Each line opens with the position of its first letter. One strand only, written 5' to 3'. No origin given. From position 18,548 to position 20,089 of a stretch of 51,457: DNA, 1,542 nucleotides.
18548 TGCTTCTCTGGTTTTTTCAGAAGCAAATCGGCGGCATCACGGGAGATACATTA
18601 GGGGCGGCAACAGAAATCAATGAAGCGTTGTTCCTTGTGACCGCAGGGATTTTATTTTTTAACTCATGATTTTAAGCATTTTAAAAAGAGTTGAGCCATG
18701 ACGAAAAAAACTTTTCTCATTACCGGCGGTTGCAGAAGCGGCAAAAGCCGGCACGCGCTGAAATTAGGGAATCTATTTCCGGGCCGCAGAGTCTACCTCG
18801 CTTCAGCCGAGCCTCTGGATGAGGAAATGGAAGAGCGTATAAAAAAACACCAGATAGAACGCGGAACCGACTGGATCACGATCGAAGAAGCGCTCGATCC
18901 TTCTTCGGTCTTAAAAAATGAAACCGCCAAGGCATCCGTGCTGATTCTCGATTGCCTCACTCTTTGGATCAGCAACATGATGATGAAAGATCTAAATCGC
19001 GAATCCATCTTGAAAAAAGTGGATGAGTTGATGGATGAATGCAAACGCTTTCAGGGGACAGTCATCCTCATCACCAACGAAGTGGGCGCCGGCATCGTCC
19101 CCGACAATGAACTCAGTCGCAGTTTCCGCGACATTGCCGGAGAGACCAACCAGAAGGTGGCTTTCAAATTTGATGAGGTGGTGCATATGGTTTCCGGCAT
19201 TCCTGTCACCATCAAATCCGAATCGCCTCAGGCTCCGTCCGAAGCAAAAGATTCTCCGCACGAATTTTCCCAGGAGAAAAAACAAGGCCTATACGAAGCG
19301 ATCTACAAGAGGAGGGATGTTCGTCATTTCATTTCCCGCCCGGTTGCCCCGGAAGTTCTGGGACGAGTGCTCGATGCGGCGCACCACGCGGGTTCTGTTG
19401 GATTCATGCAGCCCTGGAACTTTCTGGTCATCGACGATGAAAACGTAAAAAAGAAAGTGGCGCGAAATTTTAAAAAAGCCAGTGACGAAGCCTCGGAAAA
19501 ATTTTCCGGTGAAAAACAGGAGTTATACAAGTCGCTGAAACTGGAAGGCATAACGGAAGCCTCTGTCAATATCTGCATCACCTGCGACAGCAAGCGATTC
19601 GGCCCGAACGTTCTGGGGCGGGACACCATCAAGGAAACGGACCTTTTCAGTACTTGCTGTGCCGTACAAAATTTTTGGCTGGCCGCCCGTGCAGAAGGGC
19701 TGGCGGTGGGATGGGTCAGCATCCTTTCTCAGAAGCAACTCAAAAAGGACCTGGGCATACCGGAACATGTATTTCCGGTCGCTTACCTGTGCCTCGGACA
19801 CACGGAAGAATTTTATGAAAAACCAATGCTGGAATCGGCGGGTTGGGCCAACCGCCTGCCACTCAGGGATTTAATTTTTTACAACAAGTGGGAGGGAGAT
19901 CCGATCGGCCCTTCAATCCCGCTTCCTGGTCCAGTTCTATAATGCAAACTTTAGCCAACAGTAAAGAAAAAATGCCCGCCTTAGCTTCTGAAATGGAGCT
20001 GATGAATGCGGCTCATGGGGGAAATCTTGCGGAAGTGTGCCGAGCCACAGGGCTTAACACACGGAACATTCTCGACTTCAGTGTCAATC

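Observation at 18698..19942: Single-polypeptide fusion of CobU (cobinamide kinase/guanylyltransferase) with BluB (O2-dependent DMB synthase)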

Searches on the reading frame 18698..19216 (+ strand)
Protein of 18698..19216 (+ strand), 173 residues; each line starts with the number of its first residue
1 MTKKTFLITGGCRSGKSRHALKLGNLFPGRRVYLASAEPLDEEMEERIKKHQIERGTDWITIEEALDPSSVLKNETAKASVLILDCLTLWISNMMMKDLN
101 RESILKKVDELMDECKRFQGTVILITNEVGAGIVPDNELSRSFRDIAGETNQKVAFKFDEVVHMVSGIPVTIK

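Call 4: search_protein_families(library=ncbifam, proteins=[window:18698-19216:+], max_evalue=0.01)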
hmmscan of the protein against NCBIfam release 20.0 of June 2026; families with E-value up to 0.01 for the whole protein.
window:18698-19216:+ (173 aa): 1 family
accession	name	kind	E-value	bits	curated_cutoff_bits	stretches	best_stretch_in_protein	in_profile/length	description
NF004469.0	PRK05800.1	equivalog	6.4e-54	182.2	161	1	4-173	3-170/173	bifunctional adenosylcobinamide kinase/adenosylcobinamide-phosphate guanylyltransferase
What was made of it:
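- Closest known: Salmonella enterica CobU. Same: It passes the PRK05800 cut-off (call 4).
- The next nitroreductase-type models score below 50 bits and far below their own cut-offs (call 4).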

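Call 19: search_solved_structures(query=window:18698-19216:+, max_evalue=1e-10, show_alignments=5)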
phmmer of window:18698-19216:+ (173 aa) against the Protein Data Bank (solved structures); distinct sequences matched with E-value up to 1e-10: 7.
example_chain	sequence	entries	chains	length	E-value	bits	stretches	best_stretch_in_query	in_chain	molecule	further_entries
8yep_A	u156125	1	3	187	1.1e-36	129.5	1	4-173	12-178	Bifunctional adenosylcobalamin biosynthesis protein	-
8yes_A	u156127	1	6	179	2.5e-35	125.1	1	4-173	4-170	Bifunctional adenosylcobalamin biosynthesis protein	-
8yk8_A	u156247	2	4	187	2.9e-35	124.9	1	4-173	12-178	Bifunctional adenosylcobalamin biosynthesis protein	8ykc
1c9k_A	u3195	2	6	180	1.1e-29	106.7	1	6-173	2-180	ADENOSYLCOBINAMIDE KINASE | ADENOSYLCOBINAMIDE KINASE/ADENOSYLCOBINAMIDE PHOSPHATE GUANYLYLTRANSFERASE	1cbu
7tm8_A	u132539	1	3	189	5.9e-28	101.2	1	6-173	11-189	Bifunctional adenosylcobalamin biosynthesis protein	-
9vio_A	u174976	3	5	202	3.2e-18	69.5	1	7-173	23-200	Adenosylcobinamide kinase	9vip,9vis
9vit_A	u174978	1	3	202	8.3e-17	64.9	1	7-173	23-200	Adenosylcobinamide kinase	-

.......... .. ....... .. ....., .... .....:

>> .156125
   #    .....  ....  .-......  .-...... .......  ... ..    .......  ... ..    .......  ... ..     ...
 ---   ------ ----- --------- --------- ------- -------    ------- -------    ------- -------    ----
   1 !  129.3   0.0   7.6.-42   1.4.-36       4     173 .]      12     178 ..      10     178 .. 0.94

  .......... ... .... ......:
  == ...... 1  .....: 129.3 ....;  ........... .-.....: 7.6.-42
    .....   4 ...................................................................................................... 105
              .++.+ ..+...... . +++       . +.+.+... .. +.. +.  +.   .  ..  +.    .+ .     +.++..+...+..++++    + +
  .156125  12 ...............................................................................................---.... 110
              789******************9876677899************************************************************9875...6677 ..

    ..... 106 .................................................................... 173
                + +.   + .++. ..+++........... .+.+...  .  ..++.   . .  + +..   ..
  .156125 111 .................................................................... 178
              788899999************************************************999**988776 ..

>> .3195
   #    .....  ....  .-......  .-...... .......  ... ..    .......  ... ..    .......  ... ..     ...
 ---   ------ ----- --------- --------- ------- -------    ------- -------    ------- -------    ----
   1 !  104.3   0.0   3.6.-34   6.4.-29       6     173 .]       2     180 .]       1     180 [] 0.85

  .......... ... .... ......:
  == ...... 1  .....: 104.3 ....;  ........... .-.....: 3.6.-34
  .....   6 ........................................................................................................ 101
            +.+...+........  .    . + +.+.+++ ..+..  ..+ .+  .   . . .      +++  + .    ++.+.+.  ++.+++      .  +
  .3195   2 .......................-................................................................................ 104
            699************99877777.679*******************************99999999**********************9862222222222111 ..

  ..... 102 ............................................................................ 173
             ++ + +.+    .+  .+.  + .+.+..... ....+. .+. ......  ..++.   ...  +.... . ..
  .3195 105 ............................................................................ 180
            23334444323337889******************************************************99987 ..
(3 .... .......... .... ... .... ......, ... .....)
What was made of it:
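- Closest known: Salmonella enterica CobU. Same: The P-loop and the guanylylated His are conserved (call 19).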

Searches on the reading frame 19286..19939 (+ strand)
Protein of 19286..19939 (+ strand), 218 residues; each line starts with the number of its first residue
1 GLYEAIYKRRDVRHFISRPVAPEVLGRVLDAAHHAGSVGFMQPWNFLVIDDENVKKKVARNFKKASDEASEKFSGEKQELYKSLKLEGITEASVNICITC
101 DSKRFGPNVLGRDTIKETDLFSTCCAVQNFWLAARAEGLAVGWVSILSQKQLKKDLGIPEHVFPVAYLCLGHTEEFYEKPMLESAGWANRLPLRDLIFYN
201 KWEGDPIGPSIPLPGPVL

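Call 4: search_protein_families(library=ncbifam, proteins=[window:19286-19939:+], max_evalue=0.01)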
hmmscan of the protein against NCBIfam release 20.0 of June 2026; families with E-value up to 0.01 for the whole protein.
window:19286-19939:+ (218 aa): 8 families
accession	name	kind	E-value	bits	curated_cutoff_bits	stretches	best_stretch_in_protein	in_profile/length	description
TIGR02476.1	BluB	equivalog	6.5e-74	247.8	150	1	2-194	9-201/205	5,6-dimethylbenzimidazole synthase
NF009810.0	PRK13294.1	equivalog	1.4e-12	47.2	304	1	3-176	255-433/449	coenzyme F420-0:L-glutamate ligase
TIGR03553.1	F420_FbiB_CTERM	equivalog_domain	1.4e-10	41.2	249.55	1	4-175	1-177/194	F420 biosynthesis protein FbiB, C-terminal domain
NF008033.1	PRK10765.1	equivalog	4.9e-10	39.2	223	2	4-60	6-62/240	oxygen-insensitive NADPH nitroreductase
NF008088.0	PRK10828.1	equivalog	1e-06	28.4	183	1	7-171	8-161/183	NAD(P)H nitroreductase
NF005901.0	PRK07877.1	equivalog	0.00025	19.4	476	0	17-67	369-418/722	Rv1355c family protein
NF003768.0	PRK05365.1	equivalog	0.0013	18.2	152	0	8-64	20-76/200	malonic semialdehyde reductase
NF008275.0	PRK11053.1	equivalog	0.0034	16.9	227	0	17-64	19-66/217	oxygen-insensitive NAD(P)H nitroreductase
